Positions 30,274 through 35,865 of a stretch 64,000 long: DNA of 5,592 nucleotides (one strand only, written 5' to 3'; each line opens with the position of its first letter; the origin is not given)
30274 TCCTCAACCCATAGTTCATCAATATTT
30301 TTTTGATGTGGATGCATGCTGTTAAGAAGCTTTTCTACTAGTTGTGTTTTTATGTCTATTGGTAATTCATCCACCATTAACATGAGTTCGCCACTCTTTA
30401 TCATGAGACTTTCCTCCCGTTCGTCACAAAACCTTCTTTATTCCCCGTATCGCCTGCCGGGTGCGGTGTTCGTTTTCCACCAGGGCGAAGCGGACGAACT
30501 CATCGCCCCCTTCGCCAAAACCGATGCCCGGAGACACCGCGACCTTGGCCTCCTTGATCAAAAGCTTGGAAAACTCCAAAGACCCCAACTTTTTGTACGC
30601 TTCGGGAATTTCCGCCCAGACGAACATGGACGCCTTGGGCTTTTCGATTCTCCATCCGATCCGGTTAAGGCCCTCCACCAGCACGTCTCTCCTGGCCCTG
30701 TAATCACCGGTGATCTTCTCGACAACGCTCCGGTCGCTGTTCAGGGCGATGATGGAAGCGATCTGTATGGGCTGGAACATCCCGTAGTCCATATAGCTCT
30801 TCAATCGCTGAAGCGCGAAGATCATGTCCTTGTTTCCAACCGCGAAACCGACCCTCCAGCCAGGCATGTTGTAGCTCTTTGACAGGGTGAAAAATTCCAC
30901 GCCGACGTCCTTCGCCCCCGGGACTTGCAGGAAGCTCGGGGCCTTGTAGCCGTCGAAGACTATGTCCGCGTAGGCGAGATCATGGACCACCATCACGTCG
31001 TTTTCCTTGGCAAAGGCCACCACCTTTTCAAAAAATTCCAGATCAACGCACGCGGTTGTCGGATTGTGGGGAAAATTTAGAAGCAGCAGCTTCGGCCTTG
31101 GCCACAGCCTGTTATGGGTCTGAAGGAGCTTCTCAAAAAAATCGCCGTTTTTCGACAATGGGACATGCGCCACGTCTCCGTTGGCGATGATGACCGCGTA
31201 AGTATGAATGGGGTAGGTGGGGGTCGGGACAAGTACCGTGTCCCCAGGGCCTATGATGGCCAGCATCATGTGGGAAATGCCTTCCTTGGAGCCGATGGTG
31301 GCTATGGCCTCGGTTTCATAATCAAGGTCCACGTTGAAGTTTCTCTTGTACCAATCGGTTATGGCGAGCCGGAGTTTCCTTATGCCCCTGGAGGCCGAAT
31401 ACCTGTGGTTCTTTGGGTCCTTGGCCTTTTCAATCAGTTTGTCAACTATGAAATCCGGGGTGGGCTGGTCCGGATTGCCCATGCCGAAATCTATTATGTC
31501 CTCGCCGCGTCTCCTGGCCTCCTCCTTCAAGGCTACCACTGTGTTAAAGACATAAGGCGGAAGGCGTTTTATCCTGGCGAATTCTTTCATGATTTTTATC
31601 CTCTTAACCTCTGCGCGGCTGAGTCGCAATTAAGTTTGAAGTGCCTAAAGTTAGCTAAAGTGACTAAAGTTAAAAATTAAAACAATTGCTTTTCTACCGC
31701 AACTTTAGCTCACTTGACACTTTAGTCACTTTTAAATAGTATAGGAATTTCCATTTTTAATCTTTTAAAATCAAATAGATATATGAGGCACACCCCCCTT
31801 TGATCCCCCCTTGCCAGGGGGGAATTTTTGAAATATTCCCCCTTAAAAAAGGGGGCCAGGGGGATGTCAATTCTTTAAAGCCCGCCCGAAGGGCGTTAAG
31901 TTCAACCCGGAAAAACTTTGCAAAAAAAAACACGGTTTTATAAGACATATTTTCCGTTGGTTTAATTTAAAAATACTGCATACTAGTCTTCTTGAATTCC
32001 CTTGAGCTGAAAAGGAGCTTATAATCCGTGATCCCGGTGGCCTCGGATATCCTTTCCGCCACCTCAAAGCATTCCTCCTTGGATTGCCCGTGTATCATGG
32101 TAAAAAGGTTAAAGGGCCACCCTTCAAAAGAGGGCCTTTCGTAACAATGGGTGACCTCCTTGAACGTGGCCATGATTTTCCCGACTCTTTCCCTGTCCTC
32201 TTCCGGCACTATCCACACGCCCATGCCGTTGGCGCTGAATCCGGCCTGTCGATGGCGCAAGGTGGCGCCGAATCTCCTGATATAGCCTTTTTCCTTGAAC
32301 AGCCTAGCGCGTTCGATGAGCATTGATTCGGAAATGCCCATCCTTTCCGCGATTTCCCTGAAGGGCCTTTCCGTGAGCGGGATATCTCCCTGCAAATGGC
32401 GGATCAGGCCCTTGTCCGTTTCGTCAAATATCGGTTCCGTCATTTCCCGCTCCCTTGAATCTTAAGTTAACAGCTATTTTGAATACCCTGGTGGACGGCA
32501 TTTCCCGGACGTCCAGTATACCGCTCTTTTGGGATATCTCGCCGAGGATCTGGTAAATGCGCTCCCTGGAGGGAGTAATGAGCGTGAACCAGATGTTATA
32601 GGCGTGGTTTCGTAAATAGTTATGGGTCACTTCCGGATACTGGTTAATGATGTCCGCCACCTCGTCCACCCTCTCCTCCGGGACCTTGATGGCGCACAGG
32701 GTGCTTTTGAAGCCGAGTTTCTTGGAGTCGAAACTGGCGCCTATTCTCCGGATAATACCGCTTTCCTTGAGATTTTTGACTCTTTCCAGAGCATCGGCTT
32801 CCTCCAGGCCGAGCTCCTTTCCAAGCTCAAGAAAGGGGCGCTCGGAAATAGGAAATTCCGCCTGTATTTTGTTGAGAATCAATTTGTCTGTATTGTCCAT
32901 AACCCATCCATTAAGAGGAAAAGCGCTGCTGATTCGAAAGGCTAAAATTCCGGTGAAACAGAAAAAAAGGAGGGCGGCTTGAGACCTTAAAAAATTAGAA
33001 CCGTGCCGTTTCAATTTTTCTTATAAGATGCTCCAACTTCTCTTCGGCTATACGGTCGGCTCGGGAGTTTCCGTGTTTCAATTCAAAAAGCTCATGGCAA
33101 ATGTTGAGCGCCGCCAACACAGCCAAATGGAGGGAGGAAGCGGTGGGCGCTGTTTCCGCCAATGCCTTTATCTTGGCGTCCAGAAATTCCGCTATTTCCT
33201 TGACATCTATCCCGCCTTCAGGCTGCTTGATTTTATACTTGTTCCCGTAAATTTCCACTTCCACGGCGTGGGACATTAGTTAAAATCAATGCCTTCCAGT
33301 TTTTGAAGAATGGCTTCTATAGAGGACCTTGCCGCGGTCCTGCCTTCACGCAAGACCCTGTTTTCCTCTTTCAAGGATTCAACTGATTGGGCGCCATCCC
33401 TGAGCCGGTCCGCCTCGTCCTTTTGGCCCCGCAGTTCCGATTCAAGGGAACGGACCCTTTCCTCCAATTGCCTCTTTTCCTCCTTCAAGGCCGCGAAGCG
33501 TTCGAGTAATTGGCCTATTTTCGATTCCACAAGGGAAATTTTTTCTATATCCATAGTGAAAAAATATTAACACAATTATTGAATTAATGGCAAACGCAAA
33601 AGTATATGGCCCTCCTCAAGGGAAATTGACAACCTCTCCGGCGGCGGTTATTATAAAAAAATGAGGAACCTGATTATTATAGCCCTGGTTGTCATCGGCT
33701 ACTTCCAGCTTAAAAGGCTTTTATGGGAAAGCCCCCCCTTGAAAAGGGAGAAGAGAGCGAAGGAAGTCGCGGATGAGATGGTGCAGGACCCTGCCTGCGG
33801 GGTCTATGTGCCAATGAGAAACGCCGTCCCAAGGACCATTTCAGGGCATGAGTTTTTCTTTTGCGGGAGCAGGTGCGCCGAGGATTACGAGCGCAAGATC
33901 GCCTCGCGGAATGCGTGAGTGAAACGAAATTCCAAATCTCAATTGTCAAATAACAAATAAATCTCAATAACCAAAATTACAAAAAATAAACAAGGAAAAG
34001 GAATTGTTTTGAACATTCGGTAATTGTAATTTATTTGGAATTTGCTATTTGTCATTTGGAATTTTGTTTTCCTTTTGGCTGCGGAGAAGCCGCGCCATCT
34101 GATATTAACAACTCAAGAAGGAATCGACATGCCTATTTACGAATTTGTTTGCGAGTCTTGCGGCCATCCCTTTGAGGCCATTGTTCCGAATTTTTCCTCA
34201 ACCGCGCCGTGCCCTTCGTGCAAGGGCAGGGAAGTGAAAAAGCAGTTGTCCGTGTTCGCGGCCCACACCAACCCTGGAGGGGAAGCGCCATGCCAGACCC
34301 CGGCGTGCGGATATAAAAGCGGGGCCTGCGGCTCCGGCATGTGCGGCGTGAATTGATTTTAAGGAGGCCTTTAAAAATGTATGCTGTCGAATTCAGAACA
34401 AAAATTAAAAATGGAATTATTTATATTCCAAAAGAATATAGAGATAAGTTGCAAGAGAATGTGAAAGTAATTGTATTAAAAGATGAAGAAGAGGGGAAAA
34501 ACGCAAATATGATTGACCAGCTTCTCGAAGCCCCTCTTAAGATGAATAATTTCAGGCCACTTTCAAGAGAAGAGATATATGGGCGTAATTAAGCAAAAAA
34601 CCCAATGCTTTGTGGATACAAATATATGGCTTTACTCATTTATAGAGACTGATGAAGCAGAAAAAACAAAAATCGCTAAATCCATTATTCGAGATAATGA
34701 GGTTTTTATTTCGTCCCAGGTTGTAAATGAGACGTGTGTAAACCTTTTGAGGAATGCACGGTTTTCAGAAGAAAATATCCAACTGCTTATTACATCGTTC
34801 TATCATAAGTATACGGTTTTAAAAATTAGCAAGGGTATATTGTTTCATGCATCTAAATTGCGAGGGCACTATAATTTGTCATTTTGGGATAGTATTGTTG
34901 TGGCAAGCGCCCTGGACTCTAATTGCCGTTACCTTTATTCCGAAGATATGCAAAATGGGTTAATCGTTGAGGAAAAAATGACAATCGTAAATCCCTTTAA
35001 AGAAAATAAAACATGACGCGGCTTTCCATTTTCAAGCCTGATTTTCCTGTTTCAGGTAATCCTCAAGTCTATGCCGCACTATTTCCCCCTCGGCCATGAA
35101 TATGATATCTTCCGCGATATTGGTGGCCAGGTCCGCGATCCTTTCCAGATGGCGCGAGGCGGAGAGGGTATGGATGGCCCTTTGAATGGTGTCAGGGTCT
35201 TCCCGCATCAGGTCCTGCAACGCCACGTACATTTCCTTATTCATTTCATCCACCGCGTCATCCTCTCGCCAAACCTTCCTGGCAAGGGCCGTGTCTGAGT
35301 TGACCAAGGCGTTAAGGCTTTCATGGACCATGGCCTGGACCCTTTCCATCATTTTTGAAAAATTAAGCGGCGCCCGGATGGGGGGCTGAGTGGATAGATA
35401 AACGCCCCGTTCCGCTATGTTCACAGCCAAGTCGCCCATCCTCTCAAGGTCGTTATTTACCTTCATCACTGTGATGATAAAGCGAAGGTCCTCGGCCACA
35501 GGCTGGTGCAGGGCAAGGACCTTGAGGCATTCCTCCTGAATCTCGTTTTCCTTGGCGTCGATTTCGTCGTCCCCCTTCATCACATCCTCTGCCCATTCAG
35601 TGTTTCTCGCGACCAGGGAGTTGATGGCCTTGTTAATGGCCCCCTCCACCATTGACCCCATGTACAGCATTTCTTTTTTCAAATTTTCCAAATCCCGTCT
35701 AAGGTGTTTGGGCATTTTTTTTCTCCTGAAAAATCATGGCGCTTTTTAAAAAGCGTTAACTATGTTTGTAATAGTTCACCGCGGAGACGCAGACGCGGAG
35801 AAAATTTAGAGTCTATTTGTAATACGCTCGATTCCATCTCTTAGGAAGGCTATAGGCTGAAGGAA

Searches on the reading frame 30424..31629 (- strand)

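Call 55: search_protein_families(library=pfam, proteins=[window:30424-31629:-], max_evalue=0.00001)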
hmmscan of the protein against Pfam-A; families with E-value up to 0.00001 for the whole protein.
window:30424-31629:- (401 aa): 1 family
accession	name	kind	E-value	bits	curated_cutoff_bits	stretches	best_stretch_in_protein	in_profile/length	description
PF00155.27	Aminotran_1_2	-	5.9e-56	190.6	19.7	1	44-387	2-351/361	Aminotransferase class I and II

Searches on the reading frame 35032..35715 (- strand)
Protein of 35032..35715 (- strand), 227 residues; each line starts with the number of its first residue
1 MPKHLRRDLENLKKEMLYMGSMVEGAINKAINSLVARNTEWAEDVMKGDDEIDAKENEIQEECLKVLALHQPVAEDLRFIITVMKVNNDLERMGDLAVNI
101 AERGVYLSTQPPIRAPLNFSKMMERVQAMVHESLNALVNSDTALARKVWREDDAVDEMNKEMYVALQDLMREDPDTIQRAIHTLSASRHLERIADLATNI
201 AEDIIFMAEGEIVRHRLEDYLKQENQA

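Call 55: search_protein_families(library=pfam, proteins=[window:35032-35715:-], max_evalue=0.00001)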
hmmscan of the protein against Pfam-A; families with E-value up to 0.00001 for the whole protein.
window:35032-35715:- (227 aa): 1 family
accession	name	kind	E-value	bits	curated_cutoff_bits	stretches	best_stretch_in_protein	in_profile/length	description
PF01895.24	PhoU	-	2.5e-48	162.8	23.5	2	19-103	4-88/89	PhoU domain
